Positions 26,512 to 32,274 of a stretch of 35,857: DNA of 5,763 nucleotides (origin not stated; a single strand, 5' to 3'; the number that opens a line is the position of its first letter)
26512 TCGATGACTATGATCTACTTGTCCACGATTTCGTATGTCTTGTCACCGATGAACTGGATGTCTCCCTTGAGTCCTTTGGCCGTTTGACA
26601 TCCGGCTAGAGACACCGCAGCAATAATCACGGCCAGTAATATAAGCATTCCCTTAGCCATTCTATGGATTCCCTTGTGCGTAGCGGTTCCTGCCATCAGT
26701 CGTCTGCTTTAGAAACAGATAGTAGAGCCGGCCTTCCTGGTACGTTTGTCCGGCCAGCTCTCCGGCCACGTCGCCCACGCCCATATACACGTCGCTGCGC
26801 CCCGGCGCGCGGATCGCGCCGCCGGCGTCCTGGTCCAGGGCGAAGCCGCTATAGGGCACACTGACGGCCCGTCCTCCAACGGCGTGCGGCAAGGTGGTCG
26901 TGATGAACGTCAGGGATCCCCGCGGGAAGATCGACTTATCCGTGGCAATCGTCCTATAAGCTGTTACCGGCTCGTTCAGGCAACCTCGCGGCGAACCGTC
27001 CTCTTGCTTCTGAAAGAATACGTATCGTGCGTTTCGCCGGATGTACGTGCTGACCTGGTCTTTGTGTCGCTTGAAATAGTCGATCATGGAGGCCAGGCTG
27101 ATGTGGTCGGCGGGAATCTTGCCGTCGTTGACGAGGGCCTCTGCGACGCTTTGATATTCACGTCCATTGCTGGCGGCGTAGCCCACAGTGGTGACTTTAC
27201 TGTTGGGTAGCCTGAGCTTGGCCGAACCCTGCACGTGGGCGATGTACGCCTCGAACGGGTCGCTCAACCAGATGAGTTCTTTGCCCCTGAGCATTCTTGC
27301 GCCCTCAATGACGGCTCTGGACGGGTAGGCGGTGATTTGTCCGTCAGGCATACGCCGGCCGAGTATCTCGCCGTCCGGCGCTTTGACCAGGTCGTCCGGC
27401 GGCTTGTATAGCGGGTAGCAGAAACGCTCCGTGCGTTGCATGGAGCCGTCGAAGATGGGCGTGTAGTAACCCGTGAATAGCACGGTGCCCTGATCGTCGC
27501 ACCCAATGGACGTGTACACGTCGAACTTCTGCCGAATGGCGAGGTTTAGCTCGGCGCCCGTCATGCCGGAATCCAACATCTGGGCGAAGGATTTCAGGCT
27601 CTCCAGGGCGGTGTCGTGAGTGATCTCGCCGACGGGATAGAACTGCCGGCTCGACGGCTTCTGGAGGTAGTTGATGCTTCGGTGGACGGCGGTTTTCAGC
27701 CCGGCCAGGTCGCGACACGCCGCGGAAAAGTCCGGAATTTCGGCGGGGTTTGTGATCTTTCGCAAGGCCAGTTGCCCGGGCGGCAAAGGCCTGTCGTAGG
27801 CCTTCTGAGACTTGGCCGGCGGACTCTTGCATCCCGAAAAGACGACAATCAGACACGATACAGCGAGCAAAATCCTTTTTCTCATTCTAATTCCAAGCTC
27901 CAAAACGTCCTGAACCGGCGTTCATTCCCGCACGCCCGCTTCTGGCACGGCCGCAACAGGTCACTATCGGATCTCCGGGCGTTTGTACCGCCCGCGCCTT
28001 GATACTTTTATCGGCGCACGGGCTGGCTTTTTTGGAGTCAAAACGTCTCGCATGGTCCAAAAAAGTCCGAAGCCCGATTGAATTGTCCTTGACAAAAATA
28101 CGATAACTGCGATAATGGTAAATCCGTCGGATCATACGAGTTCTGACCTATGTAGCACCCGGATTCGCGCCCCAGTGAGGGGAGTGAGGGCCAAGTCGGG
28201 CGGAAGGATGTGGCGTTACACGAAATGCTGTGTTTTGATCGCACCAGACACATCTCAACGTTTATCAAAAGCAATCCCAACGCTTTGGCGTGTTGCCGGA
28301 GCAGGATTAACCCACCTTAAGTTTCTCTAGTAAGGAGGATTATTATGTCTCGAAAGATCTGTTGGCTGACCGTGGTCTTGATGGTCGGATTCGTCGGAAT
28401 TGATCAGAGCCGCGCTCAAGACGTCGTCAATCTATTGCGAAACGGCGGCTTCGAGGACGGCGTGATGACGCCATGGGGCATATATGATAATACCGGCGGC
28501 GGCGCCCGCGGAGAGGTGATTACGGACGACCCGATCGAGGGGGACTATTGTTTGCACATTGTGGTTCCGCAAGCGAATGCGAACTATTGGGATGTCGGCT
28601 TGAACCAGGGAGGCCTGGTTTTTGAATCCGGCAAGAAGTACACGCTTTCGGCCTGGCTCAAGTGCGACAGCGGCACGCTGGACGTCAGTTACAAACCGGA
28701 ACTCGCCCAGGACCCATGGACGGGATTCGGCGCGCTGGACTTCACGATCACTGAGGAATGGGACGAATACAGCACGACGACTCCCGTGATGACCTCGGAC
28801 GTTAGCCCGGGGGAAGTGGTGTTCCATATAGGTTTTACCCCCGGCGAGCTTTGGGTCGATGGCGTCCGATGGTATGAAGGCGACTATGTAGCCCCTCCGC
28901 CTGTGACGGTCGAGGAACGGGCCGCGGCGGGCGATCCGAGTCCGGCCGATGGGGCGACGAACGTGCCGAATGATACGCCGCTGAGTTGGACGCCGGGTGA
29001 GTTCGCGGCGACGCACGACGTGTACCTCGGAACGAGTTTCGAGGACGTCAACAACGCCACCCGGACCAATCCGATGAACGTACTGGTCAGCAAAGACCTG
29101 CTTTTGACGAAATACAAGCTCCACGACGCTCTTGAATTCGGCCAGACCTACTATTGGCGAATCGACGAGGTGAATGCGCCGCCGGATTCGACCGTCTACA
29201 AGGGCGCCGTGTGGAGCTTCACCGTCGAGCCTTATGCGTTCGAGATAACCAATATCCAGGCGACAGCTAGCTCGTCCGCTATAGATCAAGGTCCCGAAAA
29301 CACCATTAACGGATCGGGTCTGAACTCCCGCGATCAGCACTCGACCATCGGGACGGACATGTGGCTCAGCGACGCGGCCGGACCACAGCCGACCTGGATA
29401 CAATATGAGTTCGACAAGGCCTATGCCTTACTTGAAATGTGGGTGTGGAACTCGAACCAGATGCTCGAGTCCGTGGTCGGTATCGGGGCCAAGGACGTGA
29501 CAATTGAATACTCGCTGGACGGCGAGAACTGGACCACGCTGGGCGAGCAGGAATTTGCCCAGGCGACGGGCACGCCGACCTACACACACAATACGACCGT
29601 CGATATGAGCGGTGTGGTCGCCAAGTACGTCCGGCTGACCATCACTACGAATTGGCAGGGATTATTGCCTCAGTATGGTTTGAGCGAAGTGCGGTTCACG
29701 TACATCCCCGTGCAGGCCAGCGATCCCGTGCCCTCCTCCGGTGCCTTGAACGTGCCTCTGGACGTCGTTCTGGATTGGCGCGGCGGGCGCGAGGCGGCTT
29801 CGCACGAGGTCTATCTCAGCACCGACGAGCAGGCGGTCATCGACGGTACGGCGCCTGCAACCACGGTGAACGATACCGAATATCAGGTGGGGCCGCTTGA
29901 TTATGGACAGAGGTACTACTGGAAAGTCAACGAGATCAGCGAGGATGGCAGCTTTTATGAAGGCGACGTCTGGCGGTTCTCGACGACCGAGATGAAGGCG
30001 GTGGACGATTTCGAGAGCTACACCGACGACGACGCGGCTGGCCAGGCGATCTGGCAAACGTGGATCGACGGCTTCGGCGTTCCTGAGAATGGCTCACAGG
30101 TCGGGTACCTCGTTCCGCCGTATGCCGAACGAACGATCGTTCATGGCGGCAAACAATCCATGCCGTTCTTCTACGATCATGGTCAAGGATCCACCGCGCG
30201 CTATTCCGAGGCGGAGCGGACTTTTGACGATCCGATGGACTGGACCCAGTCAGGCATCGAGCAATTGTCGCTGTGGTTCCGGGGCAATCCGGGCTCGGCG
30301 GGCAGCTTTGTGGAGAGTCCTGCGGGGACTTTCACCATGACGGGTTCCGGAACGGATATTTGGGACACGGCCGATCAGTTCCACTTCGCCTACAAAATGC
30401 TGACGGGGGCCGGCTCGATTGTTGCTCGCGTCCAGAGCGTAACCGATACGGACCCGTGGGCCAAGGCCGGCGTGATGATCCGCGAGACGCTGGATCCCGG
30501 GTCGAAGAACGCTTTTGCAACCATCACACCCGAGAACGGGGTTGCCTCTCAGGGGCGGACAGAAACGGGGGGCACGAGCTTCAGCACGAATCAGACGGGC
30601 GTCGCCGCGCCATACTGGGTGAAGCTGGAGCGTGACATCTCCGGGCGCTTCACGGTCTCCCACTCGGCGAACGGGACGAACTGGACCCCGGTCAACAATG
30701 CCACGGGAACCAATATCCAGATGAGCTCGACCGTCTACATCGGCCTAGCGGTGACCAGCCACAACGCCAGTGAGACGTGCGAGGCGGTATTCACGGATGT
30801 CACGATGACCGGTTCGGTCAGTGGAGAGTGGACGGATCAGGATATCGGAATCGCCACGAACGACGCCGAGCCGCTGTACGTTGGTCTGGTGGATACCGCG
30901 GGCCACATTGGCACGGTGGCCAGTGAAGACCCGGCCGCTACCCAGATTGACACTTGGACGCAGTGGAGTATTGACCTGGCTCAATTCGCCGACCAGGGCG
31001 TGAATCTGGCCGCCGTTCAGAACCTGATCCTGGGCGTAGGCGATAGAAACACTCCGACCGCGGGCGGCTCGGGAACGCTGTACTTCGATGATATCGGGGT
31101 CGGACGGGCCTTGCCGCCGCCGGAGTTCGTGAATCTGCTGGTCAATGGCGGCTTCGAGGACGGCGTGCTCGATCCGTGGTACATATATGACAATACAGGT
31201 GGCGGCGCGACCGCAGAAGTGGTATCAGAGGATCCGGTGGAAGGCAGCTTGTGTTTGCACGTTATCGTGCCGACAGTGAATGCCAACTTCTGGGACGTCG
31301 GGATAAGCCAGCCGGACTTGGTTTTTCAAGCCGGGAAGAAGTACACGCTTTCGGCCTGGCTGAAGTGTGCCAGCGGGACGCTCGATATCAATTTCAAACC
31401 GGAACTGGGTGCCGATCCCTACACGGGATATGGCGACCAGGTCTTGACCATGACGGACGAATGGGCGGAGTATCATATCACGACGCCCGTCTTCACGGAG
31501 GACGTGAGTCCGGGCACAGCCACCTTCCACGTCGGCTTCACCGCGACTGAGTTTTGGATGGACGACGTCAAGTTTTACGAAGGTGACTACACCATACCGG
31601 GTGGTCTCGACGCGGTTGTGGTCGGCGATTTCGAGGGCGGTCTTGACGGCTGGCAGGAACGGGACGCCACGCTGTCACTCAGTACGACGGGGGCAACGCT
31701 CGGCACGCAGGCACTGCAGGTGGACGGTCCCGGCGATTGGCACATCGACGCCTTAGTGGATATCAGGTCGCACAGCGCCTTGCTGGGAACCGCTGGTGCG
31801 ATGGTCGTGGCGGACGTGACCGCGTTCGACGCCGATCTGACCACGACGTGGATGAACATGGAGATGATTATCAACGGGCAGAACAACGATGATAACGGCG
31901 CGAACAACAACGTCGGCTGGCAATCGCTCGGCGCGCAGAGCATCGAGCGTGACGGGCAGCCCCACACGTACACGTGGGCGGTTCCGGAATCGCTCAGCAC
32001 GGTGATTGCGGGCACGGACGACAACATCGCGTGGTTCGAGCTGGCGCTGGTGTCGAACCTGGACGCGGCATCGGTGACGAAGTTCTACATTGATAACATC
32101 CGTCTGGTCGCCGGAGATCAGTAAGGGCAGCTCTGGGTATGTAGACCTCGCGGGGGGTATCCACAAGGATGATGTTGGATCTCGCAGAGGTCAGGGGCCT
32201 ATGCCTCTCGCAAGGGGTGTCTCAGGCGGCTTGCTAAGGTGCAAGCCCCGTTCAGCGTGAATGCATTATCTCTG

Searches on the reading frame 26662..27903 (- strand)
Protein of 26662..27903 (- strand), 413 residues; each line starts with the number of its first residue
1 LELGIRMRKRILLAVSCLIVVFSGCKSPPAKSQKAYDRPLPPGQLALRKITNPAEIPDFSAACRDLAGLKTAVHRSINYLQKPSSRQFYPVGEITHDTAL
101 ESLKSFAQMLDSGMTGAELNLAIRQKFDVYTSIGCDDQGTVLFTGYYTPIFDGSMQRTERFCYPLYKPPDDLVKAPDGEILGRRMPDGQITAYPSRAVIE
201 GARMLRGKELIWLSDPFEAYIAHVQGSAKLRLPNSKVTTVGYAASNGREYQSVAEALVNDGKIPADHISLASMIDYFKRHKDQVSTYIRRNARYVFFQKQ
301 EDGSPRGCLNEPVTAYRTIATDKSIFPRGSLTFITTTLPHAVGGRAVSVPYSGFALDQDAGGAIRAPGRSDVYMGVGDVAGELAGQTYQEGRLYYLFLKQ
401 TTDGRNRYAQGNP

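Call 20: search_protein_families(library=pfam, proteins=[window:26662-27903:-], max_evalue=0.001)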
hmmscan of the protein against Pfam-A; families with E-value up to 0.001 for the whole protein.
window:26662-27903:- (413 aa): 2 families
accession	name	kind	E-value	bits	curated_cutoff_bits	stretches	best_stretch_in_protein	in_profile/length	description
PF03562.22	MltA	-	1.5e-48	165.3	24.3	1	142-298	1-163/163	MltA specific insert domain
PF06725.17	3D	-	9.7e-17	61.4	23.8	1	317-396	1-71/72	3D domain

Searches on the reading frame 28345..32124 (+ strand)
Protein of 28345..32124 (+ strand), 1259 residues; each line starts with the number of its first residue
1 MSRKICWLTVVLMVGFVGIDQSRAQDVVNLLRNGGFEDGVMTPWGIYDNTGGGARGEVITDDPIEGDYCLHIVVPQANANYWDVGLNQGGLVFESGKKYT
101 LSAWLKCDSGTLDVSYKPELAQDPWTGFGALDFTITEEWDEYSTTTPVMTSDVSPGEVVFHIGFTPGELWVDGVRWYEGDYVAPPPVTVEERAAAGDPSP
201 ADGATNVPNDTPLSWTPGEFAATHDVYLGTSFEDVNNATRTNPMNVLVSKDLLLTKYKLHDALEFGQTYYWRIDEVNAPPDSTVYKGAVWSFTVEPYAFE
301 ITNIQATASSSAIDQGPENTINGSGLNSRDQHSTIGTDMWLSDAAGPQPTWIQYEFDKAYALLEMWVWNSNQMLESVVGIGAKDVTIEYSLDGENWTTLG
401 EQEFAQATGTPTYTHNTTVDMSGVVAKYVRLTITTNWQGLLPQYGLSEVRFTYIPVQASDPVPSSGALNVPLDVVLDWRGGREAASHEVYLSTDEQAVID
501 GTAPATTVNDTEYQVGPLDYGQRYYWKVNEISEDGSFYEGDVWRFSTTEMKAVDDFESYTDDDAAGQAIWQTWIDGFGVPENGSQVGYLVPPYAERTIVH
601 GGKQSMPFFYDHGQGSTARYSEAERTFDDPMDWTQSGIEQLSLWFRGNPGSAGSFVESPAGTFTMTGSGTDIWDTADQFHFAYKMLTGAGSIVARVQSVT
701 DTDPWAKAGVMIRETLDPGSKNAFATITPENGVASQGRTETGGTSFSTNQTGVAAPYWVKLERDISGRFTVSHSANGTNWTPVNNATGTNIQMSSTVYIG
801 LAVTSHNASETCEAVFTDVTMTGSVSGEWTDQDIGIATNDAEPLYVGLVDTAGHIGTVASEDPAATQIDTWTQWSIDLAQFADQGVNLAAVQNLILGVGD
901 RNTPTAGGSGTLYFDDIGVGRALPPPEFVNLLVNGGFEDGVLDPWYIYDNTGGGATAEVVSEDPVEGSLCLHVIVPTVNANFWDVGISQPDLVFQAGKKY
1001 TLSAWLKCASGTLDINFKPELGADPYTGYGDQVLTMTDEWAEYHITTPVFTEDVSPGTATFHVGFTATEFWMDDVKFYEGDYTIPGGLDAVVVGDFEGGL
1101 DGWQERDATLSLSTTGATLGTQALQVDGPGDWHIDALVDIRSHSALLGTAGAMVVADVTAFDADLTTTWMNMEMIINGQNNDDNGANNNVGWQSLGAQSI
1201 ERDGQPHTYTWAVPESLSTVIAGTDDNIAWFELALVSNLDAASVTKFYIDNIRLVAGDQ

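Call 20: search_protein_families(library=pfam, proteins=[window:28345-32124:+], max_evalue=0.001)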
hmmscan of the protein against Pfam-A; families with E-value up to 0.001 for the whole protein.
window:28345-32124:+ (1259 aa): 4 families
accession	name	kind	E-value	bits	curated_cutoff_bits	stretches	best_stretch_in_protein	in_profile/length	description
PF02018.23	CBM_4_9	-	3.6e-33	115.2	25.9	2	930-1046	2-115/136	Carbohydrate binding domain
PF00754.31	F5_F8_type_C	-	5e-13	49.7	28.2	1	305-437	1-115/127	F5/8 type C domain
PF22633.2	F5_F8_type_C_2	-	2.9e-08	34.6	27.8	1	337-431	9-91/91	NedA-like, galactose-binding domain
PF07081.18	DUF1349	-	1.1e-05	25.7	32.4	0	666-822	20-177/179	Protein of unknown function (DUF1349)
